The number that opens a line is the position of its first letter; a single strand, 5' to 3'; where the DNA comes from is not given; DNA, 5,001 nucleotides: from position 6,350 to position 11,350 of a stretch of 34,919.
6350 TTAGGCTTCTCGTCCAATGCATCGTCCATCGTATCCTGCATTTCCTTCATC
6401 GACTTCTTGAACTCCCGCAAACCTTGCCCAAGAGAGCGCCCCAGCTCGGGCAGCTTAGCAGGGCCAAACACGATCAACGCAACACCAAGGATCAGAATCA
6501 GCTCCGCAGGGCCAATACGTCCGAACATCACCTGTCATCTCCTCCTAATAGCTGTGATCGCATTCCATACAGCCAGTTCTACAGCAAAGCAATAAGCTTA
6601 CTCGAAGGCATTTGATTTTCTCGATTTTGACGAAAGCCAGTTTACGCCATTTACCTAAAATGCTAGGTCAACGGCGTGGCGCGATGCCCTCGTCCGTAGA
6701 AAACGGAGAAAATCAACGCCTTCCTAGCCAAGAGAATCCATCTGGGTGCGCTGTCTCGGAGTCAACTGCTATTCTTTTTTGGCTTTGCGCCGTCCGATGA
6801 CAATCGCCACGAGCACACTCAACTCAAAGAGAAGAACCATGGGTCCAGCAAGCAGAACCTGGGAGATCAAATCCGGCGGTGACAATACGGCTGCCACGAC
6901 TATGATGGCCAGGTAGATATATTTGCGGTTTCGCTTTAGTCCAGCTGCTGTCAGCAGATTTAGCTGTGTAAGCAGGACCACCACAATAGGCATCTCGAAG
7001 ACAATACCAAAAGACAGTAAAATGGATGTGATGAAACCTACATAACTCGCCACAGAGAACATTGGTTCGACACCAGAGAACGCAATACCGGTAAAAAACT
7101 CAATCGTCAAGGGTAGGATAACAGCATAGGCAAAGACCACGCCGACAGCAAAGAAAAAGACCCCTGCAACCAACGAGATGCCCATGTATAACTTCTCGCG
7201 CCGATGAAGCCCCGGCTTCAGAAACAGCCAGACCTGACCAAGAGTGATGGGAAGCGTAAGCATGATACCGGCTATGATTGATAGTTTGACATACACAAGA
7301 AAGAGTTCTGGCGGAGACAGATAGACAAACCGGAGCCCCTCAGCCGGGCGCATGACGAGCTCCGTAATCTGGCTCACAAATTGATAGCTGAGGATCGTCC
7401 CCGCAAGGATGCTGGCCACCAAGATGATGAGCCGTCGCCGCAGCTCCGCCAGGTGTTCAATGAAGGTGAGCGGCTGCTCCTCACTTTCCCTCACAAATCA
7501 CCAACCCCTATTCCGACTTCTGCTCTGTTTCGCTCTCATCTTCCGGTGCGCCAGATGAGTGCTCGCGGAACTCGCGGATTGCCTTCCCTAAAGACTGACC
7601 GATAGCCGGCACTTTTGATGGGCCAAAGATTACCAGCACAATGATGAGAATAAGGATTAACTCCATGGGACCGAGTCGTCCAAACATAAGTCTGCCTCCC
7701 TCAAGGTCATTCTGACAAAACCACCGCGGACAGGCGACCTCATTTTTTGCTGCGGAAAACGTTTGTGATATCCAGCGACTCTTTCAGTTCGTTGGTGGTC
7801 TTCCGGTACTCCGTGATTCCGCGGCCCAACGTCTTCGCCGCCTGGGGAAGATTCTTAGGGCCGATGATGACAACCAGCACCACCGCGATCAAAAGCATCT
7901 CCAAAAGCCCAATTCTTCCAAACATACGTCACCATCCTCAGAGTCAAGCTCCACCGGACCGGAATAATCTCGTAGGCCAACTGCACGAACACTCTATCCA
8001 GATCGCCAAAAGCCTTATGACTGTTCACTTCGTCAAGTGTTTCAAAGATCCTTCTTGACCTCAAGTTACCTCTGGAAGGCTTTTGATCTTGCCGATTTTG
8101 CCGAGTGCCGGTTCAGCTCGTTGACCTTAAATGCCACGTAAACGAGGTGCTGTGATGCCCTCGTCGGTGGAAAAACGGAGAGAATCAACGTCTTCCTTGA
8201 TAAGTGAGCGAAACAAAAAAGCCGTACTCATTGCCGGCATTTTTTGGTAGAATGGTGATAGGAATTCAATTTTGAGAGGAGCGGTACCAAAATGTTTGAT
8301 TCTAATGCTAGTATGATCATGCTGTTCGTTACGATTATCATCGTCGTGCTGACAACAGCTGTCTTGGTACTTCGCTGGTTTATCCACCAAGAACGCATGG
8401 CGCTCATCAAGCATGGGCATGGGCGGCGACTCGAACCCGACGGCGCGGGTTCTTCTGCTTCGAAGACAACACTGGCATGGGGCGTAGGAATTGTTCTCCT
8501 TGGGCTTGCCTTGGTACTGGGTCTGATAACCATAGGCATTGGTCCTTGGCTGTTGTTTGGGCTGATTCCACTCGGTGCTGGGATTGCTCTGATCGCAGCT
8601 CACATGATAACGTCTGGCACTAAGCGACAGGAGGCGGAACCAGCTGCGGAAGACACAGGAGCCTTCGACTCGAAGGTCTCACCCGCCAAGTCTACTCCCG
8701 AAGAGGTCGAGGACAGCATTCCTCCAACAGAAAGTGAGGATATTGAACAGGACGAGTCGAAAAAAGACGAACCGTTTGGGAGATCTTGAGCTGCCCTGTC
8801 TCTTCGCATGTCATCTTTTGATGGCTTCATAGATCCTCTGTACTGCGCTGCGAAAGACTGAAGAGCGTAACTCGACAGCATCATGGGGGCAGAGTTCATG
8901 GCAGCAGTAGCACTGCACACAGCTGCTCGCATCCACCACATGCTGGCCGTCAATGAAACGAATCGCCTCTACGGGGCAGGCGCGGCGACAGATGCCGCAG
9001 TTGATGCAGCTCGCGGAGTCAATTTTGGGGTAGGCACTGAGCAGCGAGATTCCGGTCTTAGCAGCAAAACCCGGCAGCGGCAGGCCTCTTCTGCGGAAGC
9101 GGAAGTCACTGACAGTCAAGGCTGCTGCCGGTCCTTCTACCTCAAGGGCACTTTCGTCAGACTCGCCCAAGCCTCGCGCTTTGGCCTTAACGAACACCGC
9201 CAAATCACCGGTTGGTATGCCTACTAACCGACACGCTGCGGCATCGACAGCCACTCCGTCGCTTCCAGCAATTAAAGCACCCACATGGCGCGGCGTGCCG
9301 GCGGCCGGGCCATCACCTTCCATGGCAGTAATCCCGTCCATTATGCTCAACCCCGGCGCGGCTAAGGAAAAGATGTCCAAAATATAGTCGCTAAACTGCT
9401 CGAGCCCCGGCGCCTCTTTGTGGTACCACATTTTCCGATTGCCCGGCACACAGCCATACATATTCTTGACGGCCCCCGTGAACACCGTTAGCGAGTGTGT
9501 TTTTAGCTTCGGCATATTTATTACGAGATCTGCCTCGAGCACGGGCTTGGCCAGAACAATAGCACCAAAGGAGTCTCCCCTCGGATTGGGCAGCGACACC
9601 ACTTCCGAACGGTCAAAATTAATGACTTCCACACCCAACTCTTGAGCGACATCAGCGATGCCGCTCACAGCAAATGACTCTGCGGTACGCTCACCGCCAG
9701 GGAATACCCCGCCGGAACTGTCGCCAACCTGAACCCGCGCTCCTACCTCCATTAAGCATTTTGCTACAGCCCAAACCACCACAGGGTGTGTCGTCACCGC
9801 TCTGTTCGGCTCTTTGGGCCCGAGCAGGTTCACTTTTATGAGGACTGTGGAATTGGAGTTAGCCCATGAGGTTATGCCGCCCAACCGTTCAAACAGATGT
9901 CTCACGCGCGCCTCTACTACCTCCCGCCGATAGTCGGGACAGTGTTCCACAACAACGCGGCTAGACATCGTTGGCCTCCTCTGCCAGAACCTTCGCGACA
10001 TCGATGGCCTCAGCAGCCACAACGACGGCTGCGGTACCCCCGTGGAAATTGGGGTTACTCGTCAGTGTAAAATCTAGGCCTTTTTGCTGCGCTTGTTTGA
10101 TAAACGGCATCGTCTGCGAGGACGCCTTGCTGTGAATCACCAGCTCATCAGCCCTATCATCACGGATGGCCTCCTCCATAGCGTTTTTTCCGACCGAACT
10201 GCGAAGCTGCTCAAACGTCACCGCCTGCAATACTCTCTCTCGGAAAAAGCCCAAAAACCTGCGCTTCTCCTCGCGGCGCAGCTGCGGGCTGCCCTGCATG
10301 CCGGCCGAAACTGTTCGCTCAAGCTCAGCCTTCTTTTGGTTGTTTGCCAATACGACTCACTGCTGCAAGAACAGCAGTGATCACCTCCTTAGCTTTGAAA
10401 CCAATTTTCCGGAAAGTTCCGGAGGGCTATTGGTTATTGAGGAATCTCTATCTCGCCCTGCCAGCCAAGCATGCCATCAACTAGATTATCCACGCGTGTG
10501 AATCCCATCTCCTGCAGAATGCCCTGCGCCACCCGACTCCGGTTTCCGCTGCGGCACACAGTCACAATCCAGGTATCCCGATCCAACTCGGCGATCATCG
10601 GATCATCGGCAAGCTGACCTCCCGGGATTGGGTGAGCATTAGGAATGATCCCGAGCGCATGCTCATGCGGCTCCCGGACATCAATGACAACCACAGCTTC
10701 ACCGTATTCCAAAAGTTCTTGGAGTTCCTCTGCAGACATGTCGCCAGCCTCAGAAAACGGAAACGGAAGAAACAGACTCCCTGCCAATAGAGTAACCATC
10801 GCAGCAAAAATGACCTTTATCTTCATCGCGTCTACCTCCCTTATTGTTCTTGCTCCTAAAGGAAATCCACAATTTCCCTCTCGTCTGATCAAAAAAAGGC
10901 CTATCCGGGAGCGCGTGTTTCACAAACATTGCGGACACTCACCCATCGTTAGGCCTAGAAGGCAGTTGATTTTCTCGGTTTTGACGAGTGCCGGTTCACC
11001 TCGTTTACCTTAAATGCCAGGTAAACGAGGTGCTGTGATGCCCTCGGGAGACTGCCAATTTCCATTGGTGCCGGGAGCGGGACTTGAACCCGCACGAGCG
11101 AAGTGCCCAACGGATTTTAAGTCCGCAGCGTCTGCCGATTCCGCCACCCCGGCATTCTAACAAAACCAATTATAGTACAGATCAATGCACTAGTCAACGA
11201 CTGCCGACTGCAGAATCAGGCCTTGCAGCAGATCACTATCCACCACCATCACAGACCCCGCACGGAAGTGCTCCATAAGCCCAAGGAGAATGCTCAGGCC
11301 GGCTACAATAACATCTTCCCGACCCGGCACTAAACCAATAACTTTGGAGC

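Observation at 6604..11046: Three copies of a ~120-nt imperfect-palindromic element next to Tat and exported-rhodanese genes, with compensatory changes in its central hairpin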

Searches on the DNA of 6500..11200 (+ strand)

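Call 38: search_rna_families(source=window, start=6500, end=11200, threshold=evalue, max_evalue=10)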
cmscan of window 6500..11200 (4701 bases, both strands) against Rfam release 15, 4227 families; matches with E-value up to 10: 4.
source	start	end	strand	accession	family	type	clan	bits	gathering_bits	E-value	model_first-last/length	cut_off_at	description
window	11069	11153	-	RF00005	tRNA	Gene; tRNA;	CL00001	55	29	3.1e-10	1-71/71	no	tRNA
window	11068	11153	+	RF04354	Plastid-ycf2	Cis-reg;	-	21.5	65.7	0.55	1-75/75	no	Plastid-ycf2 5UTR RNA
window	8636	8688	-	RF02804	PyrR206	Gene; snRNA; snoRNA; HACA-box;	-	21.1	46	2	1-51/60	no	Pyrobaculum sRNA 206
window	11072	11118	+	RF04351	Plastid-psbl-rps4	Cis-reg;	-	18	68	3.8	1-53/53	no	Plastid-psbl-rps4 3UTR RNA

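Call 62: build_rna_model(alignment_id=A5, structure=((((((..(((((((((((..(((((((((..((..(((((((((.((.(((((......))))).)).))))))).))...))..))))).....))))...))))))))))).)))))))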
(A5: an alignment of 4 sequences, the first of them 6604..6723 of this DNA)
Model R1 built from alignment A5 (4 sequences, 121 columns); structure: as given.
model positions 121; base pairs 44; branch points 0; effective number of sequences 0.95; information 0.591 bits per position. Calibrated on 0.2 Mb of random sequence (short: E-values are rough).
structure used (alignment columns):
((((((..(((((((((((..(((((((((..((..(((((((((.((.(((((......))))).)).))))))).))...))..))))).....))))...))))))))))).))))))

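Call 63: search_with_rna_model(model_id=R1, sources=[window, L021, L022, L023, L024, L025, L026, L027, L028, L029, L030, L033, L034], max_evalue=10)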
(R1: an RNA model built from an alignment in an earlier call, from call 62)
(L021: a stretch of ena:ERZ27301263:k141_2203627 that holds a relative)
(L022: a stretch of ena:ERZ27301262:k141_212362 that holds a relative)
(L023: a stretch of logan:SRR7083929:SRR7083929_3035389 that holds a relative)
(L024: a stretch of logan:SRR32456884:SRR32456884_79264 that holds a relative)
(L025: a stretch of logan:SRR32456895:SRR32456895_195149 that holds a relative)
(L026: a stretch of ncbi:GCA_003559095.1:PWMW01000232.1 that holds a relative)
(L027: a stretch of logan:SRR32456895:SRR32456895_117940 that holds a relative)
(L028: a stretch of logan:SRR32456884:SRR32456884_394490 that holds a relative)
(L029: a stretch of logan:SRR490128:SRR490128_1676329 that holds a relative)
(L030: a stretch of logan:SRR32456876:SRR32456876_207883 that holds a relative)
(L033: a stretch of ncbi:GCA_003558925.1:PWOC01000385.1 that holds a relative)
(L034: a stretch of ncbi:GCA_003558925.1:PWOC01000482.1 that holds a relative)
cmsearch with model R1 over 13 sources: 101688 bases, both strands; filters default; matches with E-value up to 10: 6.
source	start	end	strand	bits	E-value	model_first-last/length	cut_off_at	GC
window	6604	6723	+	137.2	1.6e-32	1-121/121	no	0.47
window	8075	8195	+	118.8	8.4e-28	1-121/121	no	0.51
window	10958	11062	+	61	5.8e-13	1-121/121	no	0.5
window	6604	6723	-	45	7.3e-09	1-121/121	no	0.47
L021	3558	3645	-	41.3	6.7e-08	31-121/121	5'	0.56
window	10997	11032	-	20.4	0.015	40-75/121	no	0.47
